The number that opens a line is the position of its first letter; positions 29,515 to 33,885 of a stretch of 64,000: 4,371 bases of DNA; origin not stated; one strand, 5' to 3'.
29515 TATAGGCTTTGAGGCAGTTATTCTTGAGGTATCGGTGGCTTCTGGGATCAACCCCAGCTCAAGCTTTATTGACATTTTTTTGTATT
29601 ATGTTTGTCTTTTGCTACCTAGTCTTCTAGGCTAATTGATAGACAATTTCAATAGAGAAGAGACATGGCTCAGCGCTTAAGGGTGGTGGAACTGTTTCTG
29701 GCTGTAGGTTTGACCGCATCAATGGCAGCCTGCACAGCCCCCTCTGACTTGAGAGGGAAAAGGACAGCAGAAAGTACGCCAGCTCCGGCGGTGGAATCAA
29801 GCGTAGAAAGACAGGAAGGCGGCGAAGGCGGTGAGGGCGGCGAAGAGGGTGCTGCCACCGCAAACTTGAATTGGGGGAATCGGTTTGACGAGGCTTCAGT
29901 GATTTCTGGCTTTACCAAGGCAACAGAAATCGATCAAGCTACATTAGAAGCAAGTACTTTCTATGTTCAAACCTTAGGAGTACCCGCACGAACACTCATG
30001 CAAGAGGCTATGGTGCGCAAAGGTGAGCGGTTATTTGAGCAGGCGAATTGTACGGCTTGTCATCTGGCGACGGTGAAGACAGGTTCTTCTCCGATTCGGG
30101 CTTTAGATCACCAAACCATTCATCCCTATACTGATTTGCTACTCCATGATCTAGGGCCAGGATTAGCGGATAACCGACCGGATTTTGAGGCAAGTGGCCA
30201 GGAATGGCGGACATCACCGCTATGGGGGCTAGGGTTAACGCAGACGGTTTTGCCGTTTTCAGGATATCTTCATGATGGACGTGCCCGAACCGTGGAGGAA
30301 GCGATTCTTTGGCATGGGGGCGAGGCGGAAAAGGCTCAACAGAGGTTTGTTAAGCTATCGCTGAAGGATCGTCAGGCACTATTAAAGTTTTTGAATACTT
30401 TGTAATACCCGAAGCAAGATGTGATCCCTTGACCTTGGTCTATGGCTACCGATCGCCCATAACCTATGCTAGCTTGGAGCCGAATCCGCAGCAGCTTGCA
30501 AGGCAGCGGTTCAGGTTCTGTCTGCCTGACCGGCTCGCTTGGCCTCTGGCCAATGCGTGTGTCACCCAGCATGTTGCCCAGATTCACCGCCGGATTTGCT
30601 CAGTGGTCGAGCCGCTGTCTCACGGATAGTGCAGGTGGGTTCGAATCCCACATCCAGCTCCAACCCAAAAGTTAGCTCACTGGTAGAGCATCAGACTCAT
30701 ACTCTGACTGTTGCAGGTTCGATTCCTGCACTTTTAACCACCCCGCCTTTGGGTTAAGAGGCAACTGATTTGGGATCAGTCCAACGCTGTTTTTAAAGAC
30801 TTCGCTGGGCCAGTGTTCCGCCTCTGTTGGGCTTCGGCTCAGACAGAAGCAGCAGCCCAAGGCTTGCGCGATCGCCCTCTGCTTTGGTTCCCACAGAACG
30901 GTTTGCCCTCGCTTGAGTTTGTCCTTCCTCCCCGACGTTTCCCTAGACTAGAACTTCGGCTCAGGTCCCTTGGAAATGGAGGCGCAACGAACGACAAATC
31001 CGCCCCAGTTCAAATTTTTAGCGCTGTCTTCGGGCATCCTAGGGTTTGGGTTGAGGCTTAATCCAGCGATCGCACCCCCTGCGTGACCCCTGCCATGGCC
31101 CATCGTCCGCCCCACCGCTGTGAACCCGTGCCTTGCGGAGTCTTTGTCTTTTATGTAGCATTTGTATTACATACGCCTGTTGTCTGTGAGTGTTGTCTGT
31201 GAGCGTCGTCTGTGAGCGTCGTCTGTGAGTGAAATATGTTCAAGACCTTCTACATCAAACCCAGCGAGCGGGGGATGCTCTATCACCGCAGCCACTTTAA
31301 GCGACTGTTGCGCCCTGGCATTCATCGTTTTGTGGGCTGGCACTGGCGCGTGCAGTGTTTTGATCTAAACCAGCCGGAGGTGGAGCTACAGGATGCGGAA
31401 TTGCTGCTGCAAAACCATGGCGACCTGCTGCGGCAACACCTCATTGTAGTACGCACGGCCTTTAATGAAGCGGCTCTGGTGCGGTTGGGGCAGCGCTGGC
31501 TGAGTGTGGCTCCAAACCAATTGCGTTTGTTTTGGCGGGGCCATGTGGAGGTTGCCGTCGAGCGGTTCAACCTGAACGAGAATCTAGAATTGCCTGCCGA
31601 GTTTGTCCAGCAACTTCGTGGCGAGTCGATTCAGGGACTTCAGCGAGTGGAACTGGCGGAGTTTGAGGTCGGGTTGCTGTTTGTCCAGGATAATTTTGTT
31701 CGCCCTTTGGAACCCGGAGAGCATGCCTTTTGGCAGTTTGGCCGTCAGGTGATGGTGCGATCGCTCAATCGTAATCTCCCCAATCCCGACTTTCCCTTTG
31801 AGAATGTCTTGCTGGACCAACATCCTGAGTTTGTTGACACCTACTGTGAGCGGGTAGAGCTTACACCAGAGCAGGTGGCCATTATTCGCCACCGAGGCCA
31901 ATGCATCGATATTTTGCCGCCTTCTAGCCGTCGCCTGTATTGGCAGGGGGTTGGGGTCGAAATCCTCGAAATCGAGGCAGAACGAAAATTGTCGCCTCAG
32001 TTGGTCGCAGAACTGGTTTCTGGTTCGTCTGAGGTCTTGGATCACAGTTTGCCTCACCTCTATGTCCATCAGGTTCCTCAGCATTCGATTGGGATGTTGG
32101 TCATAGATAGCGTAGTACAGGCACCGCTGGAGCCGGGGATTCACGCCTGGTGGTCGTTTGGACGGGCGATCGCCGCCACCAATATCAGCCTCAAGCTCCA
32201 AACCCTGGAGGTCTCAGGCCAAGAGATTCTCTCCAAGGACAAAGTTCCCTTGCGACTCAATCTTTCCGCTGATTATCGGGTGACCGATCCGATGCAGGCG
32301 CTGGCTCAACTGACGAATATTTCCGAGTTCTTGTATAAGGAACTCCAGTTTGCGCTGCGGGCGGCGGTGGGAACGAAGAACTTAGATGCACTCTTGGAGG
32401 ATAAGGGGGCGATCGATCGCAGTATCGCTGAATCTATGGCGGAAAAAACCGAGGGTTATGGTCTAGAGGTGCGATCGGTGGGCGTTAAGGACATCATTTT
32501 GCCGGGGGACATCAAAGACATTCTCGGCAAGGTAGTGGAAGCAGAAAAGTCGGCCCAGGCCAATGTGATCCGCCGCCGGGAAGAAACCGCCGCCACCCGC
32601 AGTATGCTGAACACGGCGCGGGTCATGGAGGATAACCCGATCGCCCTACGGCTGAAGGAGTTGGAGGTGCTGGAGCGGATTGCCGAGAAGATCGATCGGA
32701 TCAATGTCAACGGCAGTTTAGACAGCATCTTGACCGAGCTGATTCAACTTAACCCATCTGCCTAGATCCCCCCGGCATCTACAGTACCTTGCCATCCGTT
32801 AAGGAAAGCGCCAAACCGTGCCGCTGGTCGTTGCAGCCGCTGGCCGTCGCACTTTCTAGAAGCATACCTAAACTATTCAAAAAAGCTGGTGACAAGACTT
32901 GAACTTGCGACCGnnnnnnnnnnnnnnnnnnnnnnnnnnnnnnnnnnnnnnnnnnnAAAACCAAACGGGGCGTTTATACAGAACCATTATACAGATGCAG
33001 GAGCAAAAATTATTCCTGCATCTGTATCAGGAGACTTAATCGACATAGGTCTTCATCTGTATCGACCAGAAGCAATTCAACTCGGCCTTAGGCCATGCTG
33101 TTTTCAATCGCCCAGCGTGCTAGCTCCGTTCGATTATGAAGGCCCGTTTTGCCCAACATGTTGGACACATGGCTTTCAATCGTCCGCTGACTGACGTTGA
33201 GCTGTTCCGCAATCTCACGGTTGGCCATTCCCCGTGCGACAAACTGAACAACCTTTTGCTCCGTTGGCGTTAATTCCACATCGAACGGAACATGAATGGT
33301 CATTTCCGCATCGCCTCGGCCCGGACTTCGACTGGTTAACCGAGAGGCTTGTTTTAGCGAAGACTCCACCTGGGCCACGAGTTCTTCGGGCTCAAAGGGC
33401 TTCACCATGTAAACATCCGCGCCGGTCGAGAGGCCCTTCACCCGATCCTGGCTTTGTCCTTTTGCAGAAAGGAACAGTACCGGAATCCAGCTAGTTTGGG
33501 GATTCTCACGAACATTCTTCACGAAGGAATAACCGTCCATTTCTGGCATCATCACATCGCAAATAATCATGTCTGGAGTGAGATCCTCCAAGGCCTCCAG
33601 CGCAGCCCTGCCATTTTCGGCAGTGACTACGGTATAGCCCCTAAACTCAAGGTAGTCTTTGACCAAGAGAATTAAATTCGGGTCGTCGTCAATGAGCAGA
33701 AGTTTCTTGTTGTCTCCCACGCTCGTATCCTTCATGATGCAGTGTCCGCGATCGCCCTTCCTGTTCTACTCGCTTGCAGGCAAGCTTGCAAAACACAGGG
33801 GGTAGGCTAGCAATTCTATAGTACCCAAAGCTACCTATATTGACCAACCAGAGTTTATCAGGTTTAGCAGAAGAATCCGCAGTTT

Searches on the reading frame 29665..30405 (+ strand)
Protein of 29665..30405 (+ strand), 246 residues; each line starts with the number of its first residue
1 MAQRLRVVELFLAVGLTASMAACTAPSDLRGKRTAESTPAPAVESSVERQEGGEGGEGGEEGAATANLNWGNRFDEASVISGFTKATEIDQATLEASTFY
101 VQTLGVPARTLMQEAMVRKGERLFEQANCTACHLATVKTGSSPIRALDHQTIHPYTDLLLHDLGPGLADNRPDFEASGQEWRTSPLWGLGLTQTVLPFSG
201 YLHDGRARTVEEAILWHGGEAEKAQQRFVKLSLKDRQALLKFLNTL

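Call 26: search_protein_families(library=pfam, proteins=[window:29665-30405:+], max_evalue=0.001)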
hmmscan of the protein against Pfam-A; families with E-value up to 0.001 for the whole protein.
window:29665-30405:+ (246 aa): 2 families
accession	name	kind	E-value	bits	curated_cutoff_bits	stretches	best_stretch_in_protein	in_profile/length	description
PF06537.16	DHOR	-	2.3e-61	208.2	22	1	91-246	337-499/499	Di-haem oxidoreductase, putative peroxidase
PF00034.26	Cytochrom_C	-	0.0003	22.5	21.3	0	118-148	2-31/90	Cytochrome c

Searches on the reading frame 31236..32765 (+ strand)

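Call 26: search_protein_families(library=pfam, proteins=[window:31236-32765:+], max_evalue=0.001)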
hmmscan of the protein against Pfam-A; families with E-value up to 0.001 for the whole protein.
window:31236-32765:+ (509 aa): 1 family
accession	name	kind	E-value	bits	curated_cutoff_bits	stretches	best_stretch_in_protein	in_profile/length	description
PF01145.31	Band_7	-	1.4e-30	107.1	23.6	1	279-450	2-175/176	SPFH domain / Band 7 family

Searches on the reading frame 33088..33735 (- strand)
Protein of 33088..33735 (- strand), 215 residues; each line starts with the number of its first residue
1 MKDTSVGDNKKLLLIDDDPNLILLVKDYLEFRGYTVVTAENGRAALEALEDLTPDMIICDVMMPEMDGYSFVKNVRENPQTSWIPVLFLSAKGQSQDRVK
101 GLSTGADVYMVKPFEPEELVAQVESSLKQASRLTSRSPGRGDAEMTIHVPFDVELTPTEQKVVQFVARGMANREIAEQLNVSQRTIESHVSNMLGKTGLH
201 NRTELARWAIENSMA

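Call 26: search_protein_families(library=pfam, proteins=[window:33088-33735:-], max_evalue=0.001)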
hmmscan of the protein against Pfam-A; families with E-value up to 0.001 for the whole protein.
window:33088-33735:- (215 aa): 6 families
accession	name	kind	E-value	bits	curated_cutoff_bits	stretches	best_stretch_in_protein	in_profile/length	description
PF00072.30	Response_reg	-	2.3e-29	102.2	30.2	1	13-123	2-110/111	Response regulator receiver domain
PF00196.25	GerE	-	4e-18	65.2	23.5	1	155-209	3-57/57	Bacterial regulatory proteins, luxR family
PF08281.18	Sigma70_r4_2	-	2.5e-05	24.2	25.7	1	154-191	10-48/54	Sigma-70, region 4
PF13518.12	HTH_28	-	7.2e-05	23.2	25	1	161-192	4-35/52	Helix-turn-helix domain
PF13384.12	HTH_23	-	0.00048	20.3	24.6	0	161-187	9-35/50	Homeodomain-like domain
PF20161.5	VpsR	-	0.0007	19.7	23.7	0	27-87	25-85/121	VpsR domain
